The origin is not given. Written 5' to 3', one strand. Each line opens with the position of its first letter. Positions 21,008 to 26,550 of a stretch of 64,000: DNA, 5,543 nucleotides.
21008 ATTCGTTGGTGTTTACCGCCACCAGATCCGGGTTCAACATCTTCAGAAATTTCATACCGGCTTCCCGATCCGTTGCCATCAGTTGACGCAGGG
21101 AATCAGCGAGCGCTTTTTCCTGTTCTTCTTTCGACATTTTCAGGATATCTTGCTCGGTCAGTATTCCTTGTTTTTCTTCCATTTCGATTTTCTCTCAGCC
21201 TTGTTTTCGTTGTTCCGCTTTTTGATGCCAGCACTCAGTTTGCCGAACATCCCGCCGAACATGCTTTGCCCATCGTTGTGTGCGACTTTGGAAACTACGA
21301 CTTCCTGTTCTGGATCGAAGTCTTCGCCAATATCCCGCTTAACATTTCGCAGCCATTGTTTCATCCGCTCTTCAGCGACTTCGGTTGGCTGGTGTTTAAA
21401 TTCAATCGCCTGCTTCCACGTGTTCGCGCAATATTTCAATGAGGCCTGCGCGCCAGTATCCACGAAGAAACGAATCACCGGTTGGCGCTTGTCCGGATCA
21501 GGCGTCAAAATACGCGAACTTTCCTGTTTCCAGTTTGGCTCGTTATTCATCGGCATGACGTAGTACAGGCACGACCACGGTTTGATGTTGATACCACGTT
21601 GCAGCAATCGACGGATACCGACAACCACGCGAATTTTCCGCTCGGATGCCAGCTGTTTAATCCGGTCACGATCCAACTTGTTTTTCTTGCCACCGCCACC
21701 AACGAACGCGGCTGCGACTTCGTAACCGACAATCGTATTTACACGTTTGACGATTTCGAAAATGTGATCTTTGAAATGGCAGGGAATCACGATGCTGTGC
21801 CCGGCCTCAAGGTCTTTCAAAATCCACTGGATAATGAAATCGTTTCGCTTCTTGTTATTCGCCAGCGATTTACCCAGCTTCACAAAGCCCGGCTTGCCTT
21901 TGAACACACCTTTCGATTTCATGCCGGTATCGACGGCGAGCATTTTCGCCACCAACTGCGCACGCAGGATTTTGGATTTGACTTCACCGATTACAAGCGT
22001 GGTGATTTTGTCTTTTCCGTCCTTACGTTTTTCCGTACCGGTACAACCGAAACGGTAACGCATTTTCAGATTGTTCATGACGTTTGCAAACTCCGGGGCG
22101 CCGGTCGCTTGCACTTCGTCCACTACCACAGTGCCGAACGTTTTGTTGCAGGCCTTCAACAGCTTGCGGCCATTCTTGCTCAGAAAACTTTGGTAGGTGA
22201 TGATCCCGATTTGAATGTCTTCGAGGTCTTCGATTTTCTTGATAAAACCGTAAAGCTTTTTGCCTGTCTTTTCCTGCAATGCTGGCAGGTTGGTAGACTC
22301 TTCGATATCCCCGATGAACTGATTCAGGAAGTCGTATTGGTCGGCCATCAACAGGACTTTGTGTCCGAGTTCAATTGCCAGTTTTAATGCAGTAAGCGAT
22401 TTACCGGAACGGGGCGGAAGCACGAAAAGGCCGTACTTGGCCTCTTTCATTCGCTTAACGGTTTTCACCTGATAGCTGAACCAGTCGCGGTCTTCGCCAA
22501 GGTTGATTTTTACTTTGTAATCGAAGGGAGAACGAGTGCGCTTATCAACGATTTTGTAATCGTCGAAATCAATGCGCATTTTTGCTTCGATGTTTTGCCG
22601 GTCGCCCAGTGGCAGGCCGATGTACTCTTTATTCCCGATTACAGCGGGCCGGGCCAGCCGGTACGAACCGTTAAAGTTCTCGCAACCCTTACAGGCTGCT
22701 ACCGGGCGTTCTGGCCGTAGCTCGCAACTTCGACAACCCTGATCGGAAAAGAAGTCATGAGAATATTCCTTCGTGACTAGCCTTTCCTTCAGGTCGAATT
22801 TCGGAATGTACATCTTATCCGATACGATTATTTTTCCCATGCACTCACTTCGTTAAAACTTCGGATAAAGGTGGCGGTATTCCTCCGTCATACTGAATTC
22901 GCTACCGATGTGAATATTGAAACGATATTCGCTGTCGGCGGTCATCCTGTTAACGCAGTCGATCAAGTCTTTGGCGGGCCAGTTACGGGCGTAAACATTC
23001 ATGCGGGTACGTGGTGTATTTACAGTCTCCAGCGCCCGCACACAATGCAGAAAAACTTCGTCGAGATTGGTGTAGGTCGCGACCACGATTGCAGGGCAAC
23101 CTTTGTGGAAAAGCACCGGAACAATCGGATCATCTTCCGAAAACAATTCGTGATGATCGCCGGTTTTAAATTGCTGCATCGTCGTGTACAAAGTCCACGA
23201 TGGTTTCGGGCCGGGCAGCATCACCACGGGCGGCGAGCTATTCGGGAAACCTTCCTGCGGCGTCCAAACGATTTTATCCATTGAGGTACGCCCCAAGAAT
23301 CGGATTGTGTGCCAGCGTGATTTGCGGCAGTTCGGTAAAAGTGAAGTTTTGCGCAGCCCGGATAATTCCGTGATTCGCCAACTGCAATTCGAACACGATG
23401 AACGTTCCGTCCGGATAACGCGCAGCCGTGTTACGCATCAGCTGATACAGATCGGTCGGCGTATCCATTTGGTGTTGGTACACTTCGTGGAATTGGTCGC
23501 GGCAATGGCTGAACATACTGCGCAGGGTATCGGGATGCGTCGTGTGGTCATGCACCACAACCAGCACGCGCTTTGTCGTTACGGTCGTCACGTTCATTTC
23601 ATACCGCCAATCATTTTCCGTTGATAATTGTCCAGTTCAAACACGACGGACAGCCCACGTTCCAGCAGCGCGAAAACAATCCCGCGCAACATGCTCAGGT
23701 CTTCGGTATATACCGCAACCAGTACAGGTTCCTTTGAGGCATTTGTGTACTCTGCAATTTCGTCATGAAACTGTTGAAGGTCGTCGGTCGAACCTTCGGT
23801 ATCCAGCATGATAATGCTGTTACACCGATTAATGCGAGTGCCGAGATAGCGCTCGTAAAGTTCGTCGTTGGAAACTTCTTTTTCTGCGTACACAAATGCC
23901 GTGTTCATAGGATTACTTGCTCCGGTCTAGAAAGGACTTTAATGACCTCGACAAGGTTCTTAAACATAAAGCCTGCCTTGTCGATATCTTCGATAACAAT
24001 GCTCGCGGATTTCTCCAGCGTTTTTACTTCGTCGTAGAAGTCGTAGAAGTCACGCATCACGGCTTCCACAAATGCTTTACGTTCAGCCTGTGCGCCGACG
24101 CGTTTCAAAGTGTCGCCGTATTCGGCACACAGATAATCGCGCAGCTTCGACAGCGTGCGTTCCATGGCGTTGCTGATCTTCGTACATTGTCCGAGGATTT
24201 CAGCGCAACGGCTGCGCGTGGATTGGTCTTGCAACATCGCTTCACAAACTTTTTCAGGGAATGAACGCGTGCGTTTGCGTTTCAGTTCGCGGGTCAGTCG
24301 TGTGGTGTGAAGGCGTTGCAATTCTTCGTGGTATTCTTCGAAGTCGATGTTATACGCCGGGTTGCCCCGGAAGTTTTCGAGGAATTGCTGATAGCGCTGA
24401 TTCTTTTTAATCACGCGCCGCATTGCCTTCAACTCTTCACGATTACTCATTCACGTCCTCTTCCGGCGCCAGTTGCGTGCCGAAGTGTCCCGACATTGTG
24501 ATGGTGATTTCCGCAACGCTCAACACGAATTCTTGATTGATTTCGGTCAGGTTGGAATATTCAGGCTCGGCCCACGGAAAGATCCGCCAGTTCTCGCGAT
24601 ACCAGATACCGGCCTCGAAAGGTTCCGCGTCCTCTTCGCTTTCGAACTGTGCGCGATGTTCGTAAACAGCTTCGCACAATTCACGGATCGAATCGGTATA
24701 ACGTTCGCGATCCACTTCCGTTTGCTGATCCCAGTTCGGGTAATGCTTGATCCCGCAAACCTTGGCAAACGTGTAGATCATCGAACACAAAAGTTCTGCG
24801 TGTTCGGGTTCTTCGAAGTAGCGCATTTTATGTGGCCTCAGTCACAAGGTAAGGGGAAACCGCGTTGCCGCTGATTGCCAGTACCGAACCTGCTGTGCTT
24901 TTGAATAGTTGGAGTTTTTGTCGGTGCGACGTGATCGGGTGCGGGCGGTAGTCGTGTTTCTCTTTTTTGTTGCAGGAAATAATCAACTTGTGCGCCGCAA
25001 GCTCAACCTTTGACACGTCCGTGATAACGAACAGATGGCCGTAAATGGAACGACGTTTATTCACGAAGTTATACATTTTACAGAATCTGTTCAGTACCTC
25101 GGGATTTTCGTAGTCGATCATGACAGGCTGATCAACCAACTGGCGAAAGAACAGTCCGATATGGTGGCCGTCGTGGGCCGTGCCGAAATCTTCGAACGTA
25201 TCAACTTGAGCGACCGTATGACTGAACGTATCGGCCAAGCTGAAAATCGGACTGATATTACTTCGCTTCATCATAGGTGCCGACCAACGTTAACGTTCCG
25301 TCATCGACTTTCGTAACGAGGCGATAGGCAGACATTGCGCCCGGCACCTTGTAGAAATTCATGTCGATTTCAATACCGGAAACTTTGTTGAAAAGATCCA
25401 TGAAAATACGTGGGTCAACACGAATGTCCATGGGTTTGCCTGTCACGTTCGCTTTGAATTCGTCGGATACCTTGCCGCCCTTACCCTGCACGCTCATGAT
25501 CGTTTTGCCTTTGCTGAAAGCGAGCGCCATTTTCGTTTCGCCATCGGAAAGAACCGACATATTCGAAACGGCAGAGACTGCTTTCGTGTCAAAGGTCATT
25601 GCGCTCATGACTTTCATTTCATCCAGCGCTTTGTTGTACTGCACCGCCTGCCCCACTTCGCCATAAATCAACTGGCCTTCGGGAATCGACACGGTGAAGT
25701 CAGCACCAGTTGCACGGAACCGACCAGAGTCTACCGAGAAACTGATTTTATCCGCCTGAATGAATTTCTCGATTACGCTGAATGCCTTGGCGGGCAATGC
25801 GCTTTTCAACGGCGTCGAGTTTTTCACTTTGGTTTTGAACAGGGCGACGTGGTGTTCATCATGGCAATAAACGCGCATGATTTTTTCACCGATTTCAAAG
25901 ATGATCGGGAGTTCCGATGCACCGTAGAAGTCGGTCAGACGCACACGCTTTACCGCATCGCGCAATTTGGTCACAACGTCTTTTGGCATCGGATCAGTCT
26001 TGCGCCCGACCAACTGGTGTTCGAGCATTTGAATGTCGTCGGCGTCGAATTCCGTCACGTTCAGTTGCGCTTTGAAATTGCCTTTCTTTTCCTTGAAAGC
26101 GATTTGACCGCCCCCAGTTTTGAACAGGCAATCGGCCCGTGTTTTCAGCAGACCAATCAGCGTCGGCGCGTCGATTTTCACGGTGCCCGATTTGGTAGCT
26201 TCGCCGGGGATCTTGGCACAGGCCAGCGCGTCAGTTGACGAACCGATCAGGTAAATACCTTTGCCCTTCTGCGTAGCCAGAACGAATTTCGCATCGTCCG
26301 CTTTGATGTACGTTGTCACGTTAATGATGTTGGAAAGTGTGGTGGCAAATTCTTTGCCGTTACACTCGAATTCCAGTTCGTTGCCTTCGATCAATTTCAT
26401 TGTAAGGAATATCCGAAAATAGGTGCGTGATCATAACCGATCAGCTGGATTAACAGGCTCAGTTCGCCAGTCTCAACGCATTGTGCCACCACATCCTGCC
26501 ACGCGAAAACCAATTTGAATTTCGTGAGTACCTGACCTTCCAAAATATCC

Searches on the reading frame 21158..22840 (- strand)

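Call 5: search_protein_families(library=pfam, proteins=[window:21158-22840:-], max_evalue=0.1)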
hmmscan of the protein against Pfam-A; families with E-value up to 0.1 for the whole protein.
window:21158-22840:- (560 aa): 3 families
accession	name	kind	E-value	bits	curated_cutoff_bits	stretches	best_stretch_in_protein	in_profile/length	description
PF04851.21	ResIII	-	6.1e-13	49.5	22.5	1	120-271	4-163/164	Type III restriction enzyme, res subunit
PF18766.7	SWI2_SNF2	-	0.00023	21.3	26.7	1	134-281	18-164/221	SWI2/SNF2 ATPase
PF00270.35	DEAD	-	0.00055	20.2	26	1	123-261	3-144/167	DEAD/DEAH box helicase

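Call 6: search_protein_families(library=phrogs, proteins=[window:21158-22840:-], max_evalue=0.1)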
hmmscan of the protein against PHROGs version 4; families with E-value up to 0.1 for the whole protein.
window:21158-22840:- (560 aa): 3 families
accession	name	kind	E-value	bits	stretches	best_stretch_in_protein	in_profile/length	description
phrog_16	-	DNA, RNA and nucleotide metabolism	8.3e-41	141.1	1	101-489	257-629/986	DNA helicase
phrog_9690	-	DNA, RNA and nucleotide metabolism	8.2e-15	55.6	1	233-473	39-283/306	DNA helicase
phrog_15817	-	unknown function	0.089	13.7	0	333-375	27-69/71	-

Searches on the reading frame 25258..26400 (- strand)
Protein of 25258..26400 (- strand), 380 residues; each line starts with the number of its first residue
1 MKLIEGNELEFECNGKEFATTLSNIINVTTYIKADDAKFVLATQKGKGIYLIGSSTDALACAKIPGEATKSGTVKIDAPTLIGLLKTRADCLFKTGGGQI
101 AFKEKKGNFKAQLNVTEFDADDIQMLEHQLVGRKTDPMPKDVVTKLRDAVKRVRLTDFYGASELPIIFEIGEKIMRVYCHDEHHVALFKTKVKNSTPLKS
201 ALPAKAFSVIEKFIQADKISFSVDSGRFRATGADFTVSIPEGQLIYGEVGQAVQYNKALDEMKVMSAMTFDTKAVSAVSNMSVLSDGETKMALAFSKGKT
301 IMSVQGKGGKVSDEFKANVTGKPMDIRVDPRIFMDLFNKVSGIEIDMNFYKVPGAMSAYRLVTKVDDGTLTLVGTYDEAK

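Call 89: search_protein_families(library=phrogs, proteins=[window:25258-26400:-], max_evalue=0.001)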
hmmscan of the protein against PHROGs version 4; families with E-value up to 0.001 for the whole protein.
window:25258-26400:- (380 aa): 1 family
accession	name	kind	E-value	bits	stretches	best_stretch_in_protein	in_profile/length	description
phrog_947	-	DNA, RNA and nucleotide metabolism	3.3e-32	112.9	1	9-352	3-342/368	DNA polymerase processivity factor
